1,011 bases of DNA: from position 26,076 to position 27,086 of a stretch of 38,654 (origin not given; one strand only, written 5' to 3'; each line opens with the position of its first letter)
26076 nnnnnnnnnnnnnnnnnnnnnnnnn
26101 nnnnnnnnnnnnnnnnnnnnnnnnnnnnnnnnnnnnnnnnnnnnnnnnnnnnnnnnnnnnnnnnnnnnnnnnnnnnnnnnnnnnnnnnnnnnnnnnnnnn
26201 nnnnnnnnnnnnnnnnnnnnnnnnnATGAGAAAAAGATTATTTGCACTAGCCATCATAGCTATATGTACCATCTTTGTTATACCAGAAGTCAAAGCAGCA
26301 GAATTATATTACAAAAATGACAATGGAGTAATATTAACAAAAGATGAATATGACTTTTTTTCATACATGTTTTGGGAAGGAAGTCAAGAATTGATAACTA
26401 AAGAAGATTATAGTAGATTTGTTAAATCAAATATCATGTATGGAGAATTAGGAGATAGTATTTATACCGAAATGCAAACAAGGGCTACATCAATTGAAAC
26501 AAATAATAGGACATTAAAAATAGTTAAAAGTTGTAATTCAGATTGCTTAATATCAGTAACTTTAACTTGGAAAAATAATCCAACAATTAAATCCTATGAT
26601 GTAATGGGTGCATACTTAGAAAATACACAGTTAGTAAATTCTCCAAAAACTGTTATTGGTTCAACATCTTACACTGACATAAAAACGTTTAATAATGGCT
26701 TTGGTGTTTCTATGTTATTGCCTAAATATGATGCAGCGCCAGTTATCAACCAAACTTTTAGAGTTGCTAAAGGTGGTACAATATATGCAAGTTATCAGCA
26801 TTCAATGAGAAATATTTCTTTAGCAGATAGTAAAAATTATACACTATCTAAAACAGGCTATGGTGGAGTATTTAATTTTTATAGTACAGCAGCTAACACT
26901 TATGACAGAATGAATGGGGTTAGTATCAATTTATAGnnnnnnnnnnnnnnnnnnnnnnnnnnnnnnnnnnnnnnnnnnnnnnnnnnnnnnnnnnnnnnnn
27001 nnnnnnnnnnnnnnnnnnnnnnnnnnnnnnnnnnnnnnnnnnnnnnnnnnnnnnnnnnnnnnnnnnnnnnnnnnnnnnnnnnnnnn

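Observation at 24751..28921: ICE cargo operon: membrane-tethered XRE regulator + secreted protein + secreted C39-like cysteine peptidase + anchored beta-rich protein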

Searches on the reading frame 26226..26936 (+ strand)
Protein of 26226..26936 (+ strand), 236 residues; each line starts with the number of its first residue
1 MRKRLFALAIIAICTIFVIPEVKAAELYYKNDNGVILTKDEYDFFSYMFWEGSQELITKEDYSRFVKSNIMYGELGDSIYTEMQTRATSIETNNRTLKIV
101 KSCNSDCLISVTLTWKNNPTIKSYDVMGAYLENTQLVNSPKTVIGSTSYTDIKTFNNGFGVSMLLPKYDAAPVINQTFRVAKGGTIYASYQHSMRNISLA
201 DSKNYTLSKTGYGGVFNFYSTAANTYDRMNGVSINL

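Call 3: search_protein_families(library=pfam, proteins=[window:26226-26936:+], max_evalue=0.1)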
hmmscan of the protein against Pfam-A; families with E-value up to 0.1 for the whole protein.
window:26226-26936:+ (236 aa): 1 family
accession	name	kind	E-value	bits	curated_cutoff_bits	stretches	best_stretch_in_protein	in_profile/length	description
PF19411.4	Clink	-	0.028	14.9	25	1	47-97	19-69/141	Cell cycle link protein Clink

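Call 4: search_protein_families(library=ncbifam, proteins=[window:26226-26936:+], max_evalue=0.1)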
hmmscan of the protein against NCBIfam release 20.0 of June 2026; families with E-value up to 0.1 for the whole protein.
window:26226-26936:+ (236 aa): 0 families

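Call 8: search_solved_structures(query=window:26226-26936:+, max_evalue=10, show_alignments=1)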
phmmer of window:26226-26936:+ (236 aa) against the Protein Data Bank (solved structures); distinct sequences matched with E-value up to 10: 4.
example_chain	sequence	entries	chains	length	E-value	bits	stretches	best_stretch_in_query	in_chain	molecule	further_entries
7wzl_A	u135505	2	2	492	0.77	12.4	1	43-87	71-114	Putative cytochrome P450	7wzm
5os9_A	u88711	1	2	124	0.99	12.1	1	31-71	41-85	B3 domain-containing transcription factor NGA1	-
1wid_A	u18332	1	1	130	1.1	12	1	44-74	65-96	DNA-binding protein RAV1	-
7et6_D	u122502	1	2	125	1.2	11.8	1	44-77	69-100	AP2/ERF and B3 domain-containing transcription repressor TEM1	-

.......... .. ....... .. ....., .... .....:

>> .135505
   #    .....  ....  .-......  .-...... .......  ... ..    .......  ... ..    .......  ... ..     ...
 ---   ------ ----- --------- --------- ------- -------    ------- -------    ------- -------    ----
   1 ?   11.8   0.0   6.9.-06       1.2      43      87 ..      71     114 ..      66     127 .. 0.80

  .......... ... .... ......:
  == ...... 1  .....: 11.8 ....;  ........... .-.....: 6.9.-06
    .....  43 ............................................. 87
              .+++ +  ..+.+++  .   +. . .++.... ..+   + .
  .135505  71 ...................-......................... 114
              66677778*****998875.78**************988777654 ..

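Call 11: find_homologous_proteins(query=window:26226-26936:+)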
Query window:26226-26936:+ (236 aa): 152 proteins with E <= 0.001 among 287 candidates; the best 120 are listed.
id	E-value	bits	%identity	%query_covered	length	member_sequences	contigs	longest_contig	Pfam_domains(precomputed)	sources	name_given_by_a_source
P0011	3.5e-152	522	100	100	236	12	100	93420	-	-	-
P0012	6.1e-114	397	75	100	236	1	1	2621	-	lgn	-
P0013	1.9e-110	386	73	100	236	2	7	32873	-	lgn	-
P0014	2.7e-106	372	74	93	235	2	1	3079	-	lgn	-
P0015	3.7e-102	358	68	100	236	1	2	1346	-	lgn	-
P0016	6.3e-96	338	66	100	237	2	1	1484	-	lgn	-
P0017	1.6e-94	333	64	100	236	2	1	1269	-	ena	-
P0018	3.5e-91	323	65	100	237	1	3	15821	-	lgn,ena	-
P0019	9.6e-89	315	59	100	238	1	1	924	-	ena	-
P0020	2.6e-86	307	60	100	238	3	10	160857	-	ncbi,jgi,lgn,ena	-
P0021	1.1e-84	301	61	100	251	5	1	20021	-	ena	-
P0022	1.1e-83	298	59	100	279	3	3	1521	-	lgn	-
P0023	1.8e-83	297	57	100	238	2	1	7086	-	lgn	-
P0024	3.4e-83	296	57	100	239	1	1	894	-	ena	-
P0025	4.0e-83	296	59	99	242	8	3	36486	-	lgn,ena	-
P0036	3.7e-79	283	56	99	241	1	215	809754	-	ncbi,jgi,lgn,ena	-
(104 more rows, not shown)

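Call 12: find_encoding_contigs(protein=P0011, flank=10000, max_places=6)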
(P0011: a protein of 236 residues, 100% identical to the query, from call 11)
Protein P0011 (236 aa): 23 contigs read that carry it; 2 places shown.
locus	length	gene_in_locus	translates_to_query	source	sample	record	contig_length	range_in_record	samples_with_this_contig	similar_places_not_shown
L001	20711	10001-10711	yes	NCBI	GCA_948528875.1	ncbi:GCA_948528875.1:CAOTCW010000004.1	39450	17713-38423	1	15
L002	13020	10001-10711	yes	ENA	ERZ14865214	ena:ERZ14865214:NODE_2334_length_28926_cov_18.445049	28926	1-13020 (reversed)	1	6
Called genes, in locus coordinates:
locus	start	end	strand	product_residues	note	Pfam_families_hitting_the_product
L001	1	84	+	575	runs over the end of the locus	PF02534:T4SS-DNA_transf, PF10412:TrwB_AAD_bind, PF12696:TraG-D_C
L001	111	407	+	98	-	PF04956:TrbC (weak)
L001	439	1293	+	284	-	PF19478:TrbL_2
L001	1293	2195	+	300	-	PF08401:ArdcN, PF18818:MPTase-PolyVal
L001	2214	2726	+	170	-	-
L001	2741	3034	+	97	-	-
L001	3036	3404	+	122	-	PF12666:PrgI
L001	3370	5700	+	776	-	PF01935:DUF87, PF19044:P-loop_TraG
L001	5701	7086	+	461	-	PF05257:CHAP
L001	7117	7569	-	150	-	PF01381:HTH_3, PF12844:HTH_19, PF13560:HTH_31 (faint), PF12844:HTH_19 (weak)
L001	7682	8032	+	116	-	-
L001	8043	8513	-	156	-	PF12844:HTH_19, PF01381:HTH_3 (weak)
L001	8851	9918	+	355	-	PF01381:HTH_3, PF12844:HTH_19, PF13560:HTH_31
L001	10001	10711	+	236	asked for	-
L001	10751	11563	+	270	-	PF13529:Peptidase_C39_2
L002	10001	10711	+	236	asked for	-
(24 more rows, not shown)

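Call 13: find_encoding_contigs(protein=P0036, flank=8000, max_places=5)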
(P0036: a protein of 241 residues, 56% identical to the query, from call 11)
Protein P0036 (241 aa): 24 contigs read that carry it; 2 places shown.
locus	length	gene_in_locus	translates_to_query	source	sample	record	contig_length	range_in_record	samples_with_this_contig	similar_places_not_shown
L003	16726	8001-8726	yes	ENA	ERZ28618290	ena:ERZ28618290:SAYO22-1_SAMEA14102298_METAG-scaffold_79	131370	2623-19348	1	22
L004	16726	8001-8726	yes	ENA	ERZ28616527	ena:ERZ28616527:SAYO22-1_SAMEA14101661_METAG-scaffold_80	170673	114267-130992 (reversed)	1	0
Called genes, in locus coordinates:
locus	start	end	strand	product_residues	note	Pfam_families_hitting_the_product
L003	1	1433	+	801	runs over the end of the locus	PF01055:Glyco_hydro_31_2nd, PF21365:Glyco_hydro_31_3rd, PF17137:DUF5110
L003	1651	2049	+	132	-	-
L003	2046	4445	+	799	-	PF00133:tRNA-synt_1, PF01406:tRNA-synt_1e (faint), PF09334:tRNA-synt_1g, PF13603:tRNA-synt_1_2, PF00133:tRNA-synt_1, PF09334:tRNA-synt_1g (weak), PF08264:Anticodon_1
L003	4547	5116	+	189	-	-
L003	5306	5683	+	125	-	-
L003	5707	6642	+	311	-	PF01544:CorA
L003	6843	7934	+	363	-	PF01381:HTH_3, PF12844:HTH_19, PF13443:HTH_26 (weak), PF13560:HTH_31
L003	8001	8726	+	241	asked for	-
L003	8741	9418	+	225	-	PF02463:SMC_N (weak), PF00005:ABC_tran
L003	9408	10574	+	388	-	PF02687:FtsX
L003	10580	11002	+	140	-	-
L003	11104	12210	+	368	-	-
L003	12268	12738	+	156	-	PF00005:ABC_tran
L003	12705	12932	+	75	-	-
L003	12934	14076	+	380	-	-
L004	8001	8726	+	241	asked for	-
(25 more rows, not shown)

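Call 25: find_related_loci(query=A3, collection=genome_contigs, flank=10000)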
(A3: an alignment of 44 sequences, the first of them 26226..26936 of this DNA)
Query A3 (236 aa) in genome_contigs; peptide patterns used: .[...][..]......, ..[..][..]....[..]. (x = any residue, [..] = any of these).
148 stretches matched a pattern; 144 encode a relative of the query (tblastn E <= 1e-3); the best 80 are kept; 80 distinct loci.
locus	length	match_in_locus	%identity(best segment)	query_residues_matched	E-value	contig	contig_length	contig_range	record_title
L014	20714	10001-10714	60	1-236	1e-92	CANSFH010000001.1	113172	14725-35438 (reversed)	MAG TPA_asm: uncultured Mycoplasma sp. isolate SRR15730527_bin.41_metawrap_v1.3_MAG genome assembly, contig: NODE.259_le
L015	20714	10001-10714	60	2-236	9e-90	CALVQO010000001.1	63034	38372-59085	MAG: uncultured Bacilli bacterium isolate BRZ_EH__bin21 genome assembly, contig: BRZ_EH__NODE_798_length_63034_cov_13.30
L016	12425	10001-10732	58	2-236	2e-87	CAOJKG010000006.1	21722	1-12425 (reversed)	MAG TPA_asm: uncultured Tenericutes bacterium isolate SRR17684645_bin.12_metawrap_v1.3_MAG genome assembly, contig: NODE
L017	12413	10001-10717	58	3-236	1e-83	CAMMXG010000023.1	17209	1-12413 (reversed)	MAG: uncultured Mycoplasma sp. isolate ERR4968593_bin.11_MetaWRAP_v1.1_MAG genome assembly, contig: NODE_1806_length_172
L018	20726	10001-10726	55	1-236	1e-83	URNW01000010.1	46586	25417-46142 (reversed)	uncultured Tenericutes bacterium isolate UMGS1172 genome assembly, contig: NODE_501_length_46586_cov_14.735488, whole ge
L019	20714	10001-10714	55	1-234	2e-83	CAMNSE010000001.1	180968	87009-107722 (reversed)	MAG: uncultured Mycoplasma sp. isolate SRR19792994_bin.62_metawrap_v1.3_MAG genome assembly, contig: ERZ12290372_79, who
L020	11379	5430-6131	53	8-236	7e-81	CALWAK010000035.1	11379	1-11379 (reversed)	MAG: uncultured Bacilli bacterium isolate BRZ_GD__bin14 genome assembly, contig: BRZ_GD__NODE_7100_length_11379_cov_6.97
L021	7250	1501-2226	53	1-236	3e-80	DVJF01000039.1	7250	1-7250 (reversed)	MAG TPA_asm: Candidatus Caccenecus avistercoris isolate CHK193-13418 CHK193__C129693_L7250_ERR3414588, whole genome shot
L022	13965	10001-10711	53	1-236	7e-78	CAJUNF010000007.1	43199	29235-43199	MAG TPA_asm: uncultured Bacilli bacterium isolate MGBC162267 genome assembly, contig: MGBC162267.7, whole genome shotgun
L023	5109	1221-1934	51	3-236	1e-77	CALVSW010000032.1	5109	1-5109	MAG: uncultured Bacilli bacterium isolate BRZ_LF__bin95 genome assembly, contig: BRZ_LF__NODE_21007_length_5109_cov_20.6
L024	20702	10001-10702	54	1-234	3e-73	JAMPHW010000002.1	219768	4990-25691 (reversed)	MAG: Ruminococcus sp. isolate NALB_7961_7 Scaffold_#2__SCF_002__219168_bp, whole genome shotgun sequence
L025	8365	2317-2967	53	21-236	2e-71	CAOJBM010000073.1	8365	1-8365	MAG TPA_asm: uncultured Tenericutes bacterium isolate SRR19759446_bin.44_metawrap_v1.3_MAG genome assembly, contig: NODE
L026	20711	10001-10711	51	1-234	2e-70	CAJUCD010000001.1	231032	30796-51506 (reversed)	MAG TPA_asm: uncultured Bacilli bacterium isolate MGBC129856 genome assembly, contig: MGBC129856.1, whole genome shotgun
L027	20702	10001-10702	49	8-236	3e-67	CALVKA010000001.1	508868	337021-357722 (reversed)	MAG: uncultured Bacilli bacterium isolate BRZ_NS__bin73 genome assembly, contig: BRZ_NS__NODE_7_length_508868_cov_10.077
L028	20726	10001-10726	51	1-236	1e-66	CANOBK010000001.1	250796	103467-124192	MAG TPA_asm: uncultured Bacillales bacterium isolate SRR19759455_bin.3_metawrap_v1.3_MAG genome assembly, contig: NODE.2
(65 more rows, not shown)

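Call 31: predict_structure(alignment_id=A3)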
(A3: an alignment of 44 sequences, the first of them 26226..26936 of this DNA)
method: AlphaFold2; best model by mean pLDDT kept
length: 236 residues; sequences in the alignment: 44
mean_pLDDT: 87.5   pTM: 0.78
mean pLDDT of the five models: 87.5, 87.4, 87.1, 86.7, 83.9
residues with pLDDT >= 90: 138; 70-90: 76; 50-70: 13; < 50: 9
segments of 3 or more residues with pLDDT < 50: 76-84
pLDDT, mean of each block of 10 residues (from residue 1): 80 80 77 91 88 90 82 46 58 91 91 91 94 96 91 96 88 95 96 96 97 98 96 94
secondary structure, 60 per line:
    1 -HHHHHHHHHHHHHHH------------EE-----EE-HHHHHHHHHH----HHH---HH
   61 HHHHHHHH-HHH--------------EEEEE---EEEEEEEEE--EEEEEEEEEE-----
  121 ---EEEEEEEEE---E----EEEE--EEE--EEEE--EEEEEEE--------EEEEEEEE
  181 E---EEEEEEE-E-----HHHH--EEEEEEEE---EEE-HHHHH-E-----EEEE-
elements in order: H2-16 H39-48 H59-68 E87-91 E95-103 E106-115 E124-132 E141-144 E147-149 E152-155 E158-164 E173-181 E185-191 H199-202 E205-212 E216-218 H220-224 E232-235

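Call 34: fold_search(model_id=the predicted structure, library=pdb)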
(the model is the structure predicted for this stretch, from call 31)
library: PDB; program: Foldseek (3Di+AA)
matches with E <= 10: 1240; with E <= 0.001: 6
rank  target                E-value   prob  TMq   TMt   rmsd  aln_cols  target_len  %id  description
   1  7x85_C                2.7e-04  0.90  0.16  0.24  11.0       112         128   21  Crystal structure of chicken CENP-C Cupin domain (released 2023-03-15)
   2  7x85_A                3.5e-04  0.91  0.16  0.25  10.9       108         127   20  Crystal structure of chicken CENP-C Cupin domain (released 2023-03-15)
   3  3zgh                  3.9e-04  1.00  0.31  0.38   5.4       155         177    9  Crystal structure of the KRT10-binding region domain of the pneumococcal serine rich repeat protein PsrP (released 2014-01-08)
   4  7x85_B                4.1e-04  0.84  0.15  0.23  11.2       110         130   21  Crystal structure of chicken CENP-C Cupin domain (released 2023-03-15)
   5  8gsx                  7.6e-04  1.00  0.30  0.28   7.2       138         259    9  X-ray structure of Clostridium perfringens pili protein B collagen-binding domains (released 2023-06-07)
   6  5mkc_B                1.0e-03  1.00  0.32  0.36   5.7       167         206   10  Crystal structure of the RrgA Jo.In complex (released 2017-03-15)
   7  5w6h_A                1.1e-03  0.99  0.24  0.10   8.9       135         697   14  Crystal structure of Bacteriophage CBA120 tailspike protein 4 enzymatically active domain (TSP4dN, orf213) (released 2018-10-24)
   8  5mkc_D                1.2e-03  1.00  0.33  0.37   5.4       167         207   10  Crystal structure of the RrgA Jo.In complex (released 2017-03-15)
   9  5mkc_A                1.2e-03  1.00  0.32  0.35   5.6       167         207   10  Crystal structure of the RrgA Jo.In complex (released 2017-03-15)
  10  7wwo_A                1.4e-03  1.00  0.31  0.45   6.5       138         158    8  Dimer form of hypothetical protein TTHA1873 from Thermus thermophilus (released 2022-03-09)
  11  5fpx_A                1.9e-03  0.75  0.16  0.28  10.5       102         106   17  The structure of KdgF from Yersinia enterocolitica. (released 2016-05-04)
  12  2xtl_B                2.1e-03  0.99  0.30  0.17  11.4       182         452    6  Structure of the major pilus backbone protein from Streptococcus Agalactiae (released 2011-07-06)
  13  3v10_B                2.1e-03  0.98  0.29  0.23  12.9       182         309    8  Crystal structure of the collagen binding domain of Erysipelothrix rhusiopathiae surface protein RspB (released 2012-10-24)
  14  7w2b_J                2.1e-03  0.66  0.15  0.17  19.1       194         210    8  The closed conformation of the sigma-1 receptor from Xenopus laevis (released 2022-03-16)
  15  7w2e_K                2.1e-03  0.66  0.15  0.16  19.7       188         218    9  An open-like conformation of the sigma-1 receptor from Xenopus laevis (released 2022-03-16)
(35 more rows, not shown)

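Call 72: search_protein_families(library=padloc, proteins=[window:26226-26936:+], max_evalue=0.01)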
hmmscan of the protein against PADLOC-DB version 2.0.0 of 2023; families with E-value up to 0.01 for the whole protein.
window:26226-26936:+ (236 aa): 0 families
